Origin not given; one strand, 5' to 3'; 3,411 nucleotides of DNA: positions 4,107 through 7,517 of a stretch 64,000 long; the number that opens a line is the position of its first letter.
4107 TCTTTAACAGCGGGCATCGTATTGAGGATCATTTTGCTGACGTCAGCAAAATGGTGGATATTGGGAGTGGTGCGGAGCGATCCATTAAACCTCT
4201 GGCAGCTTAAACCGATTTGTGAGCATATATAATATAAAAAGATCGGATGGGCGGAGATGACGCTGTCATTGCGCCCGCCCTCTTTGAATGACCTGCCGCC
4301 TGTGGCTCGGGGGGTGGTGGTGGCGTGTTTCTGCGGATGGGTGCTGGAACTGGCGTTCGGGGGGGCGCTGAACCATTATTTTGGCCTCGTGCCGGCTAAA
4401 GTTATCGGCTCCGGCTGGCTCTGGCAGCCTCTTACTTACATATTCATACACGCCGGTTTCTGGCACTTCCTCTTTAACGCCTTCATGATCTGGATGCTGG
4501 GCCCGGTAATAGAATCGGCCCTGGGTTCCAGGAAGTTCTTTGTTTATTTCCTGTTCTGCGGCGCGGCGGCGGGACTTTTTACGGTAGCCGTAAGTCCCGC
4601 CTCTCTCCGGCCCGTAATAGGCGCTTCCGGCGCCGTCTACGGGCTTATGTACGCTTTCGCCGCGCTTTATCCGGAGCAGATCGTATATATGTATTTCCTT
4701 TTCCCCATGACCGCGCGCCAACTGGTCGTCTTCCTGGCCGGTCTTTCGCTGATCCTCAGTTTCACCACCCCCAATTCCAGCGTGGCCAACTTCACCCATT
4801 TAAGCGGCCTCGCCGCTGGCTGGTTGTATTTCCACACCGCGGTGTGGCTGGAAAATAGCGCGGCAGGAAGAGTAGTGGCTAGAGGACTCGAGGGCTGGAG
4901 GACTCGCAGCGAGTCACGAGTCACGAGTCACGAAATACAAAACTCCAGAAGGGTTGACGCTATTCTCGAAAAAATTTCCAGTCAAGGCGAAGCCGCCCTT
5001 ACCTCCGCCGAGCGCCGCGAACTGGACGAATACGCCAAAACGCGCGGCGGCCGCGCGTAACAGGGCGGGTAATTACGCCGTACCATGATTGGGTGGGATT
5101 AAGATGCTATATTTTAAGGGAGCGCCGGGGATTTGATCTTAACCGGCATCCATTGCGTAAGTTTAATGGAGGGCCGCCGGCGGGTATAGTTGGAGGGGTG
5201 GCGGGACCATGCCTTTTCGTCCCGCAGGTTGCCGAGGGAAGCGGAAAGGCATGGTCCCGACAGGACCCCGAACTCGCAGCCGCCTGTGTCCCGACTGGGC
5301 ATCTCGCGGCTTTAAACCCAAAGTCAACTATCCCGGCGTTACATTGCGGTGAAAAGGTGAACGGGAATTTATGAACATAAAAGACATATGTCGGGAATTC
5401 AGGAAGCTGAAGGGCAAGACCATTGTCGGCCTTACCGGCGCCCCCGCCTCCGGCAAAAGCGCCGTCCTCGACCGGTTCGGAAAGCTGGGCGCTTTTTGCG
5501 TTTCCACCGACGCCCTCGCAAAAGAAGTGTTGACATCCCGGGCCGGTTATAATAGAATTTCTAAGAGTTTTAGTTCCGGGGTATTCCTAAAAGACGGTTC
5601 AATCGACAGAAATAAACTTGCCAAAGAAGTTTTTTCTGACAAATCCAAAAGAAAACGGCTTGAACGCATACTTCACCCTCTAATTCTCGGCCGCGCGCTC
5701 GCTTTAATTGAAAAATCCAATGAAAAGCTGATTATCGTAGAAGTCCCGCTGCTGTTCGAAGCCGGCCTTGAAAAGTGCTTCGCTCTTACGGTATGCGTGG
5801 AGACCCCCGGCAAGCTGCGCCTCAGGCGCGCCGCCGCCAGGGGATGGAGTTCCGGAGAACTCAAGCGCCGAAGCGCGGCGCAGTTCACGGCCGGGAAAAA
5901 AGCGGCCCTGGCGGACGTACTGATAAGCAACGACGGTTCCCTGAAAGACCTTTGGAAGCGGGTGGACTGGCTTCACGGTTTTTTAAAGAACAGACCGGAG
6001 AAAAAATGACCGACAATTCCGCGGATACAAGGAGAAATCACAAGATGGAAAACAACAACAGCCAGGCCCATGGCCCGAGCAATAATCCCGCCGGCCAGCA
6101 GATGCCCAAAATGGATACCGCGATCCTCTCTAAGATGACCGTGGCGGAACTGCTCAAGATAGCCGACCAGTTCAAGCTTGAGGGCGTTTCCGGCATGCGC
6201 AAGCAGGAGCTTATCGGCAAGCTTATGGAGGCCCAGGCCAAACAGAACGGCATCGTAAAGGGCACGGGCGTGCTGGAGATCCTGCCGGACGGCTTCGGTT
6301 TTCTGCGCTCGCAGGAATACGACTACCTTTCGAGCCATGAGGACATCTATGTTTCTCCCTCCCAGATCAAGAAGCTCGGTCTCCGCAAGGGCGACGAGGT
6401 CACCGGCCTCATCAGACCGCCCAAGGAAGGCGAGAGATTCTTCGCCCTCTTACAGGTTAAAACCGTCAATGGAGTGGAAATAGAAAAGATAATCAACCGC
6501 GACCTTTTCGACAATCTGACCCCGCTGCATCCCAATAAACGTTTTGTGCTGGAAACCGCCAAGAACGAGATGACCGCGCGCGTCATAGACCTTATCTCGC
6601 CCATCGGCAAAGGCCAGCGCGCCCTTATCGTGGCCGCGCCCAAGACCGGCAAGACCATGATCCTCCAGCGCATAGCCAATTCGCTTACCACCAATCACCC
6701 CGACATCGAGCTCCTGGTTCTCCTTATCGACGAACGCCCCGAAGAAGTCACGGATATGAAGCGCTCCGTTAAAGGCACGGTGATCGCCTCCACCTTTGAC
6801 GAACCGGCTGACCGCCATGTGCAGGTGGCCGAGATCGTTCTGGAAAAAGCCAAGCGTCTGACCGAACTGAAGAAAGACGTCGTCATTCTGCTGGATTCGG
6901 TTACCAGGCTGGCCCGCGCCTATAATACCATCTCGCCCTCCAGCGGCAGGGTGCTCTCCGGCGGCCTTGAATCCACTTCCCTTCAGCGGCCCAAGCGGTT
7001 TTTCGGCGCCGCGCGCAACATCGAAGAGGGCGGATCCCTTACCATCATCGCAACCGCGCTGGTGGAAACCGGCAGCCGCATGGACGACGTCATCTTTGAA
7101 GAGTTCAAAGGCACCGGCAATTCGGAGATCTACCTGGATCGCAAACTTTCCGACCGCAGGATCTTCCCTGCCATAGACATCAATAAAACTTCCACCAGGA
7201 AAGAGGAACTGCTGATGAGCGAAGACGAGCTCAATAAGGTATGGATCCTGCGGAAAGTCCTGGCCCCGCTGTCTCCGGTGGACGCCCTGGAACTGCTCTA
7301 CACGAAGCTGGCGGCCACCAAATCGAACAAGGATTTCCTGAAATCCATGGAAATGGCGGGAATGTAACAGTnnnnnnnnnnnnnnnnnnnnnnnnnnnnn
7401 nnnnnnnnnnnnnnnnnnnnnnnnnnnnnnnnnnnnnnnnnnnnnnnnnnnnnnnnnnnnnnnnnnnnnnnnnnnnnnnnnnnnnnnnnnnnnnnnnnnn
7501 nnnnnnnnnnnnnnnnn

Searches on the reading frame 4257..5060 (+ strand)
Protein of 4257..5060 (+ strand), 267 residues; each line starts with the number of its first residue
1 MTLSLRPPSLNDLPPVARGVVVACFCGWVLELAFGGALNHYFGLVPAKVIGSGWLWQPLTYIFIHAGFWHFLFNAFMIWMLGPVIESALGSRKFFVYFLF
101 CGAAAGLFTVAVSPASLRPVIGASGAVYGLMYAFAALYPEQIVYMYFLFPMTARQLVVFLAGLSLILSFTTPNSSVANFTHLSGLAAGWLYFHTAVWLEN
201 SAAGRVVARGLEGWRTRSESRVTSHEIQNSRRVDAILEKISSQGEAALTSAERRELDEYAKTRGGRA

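Call 17: search_protein_families(library=pfam, proteins=[window:4257-5060:+])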
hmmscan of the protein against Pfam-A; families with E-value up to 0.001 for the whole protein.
window:4257-5060:+ (267 aa): 4 families
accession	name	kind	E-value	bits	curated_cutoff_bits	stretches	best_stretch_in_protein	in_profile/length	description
PF01694.28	Rhomboid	-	6.8e-28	98.1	22.6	1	55-192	4-137/143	Rhomboid domain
PF20216.3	DUF6576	-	2.9e-08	34.1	27.3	1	227-261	12-46/47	Family of unknown function (DUF6576)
PF08551.15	DUF1751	-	1.5e-05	25.9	22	1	49-112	4-65/99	Eukaryotic integral membrane protein (DUF1751)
PF04511.20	DER1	-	0.0001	22.8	26.6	1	14-196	2-175/191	Der1-like family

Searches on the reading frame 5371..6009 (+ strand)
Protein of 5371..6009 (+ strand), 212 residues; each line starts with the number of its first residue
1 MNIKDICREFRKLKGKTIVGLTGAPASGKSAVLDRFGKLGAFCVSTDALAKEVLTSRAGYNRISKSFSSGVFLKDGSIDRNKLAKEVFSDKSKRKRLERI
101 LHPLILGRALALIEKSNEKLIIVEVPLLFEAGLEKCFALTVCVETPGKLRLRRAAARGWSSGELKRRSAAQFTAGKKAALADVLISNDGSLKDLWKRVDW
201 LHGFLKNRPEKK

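Call 71: search_protein_families(library=pfam, proteins=[window:5371-6009:+], max_evalue=0.01)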
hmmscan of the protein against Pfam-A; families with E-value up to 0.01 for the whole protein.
window:5371-6009:+ (212 aa): 3 families
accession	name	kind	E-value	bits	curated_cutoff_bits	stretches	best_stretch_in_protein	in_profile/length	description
PF01121.26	CoaE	-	4e-42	144.4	27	1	18-193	2-180/180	Dephospho-CoA kinase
PF13238.12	AAA_18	-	2e-05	25.5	29.4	1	19-171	1-125/128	AAA domain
PF13671.12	AAA_33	-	0.0017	19.1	27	1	21-55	4-39/143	AAA domain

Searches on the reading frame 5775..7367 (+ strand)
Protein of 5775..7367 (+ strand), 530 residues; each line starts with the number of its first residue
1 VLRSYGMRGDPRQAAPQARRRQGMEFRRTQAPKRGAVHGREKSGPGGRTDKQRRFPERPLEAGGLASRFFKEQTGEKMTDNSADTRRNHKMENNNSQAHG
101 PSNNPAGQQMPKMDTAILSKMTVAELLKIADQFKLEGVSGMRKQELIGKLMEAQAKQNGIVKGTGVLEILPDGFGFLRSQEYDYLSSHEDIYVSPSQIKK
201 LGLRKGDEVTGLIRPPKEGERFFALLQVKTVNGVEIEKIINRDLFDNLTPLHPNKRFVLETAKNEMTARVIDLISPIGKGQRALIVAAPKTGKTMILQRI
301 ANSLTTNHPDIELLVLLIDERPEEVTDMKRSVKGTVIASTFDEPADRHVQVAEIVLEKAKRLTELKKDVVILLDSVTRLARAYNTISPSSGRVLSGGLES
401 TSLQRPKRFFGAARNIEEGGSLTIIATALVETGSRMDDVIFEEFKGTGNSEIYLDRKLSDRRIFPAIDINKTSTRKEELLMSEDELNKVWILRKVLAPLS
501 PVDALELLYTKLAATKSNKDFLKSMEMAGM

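Call 71: search_protein_families(library=pfam, proteins=[window:5775-7367:+], max_evalue=0.01)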
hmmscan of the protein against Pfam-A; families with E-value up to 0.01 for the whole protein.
window:5775-7367:+ (530 aa): 6 families
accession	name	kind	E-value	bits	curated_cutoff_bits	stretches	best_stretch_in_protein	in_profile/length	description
PF07497.18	Rho_RNA_bind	-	4.8e-31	106.8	27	1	164-236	2-72/73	Rho termination factor, RNA-binding domain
PF00006.31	ATP-synt_ab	-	4.8e-30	105.2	29.5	1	269-471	3-210/213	ATP synthase alpha/beta family, nucleotide-binding domain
PF07498.18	Rho_N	-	2.1e-12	47.2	24.9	1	118-159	2-43/43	Rho termination factor, N-terminal domain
PF08206.17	OB_RNB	-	0.0012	18.9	24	1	165-201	1-32/58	Ribonuclease B OB domain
PF22707.2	S1CSD-TOTE-2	-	0.0046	17.4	27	1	164-212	4-41/60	S1/CSD-like domain 2 of the TOTE conflict systems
PF13481.12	AAA_25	-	0.0056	16.8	27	0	274-336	26-98/195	AAA domain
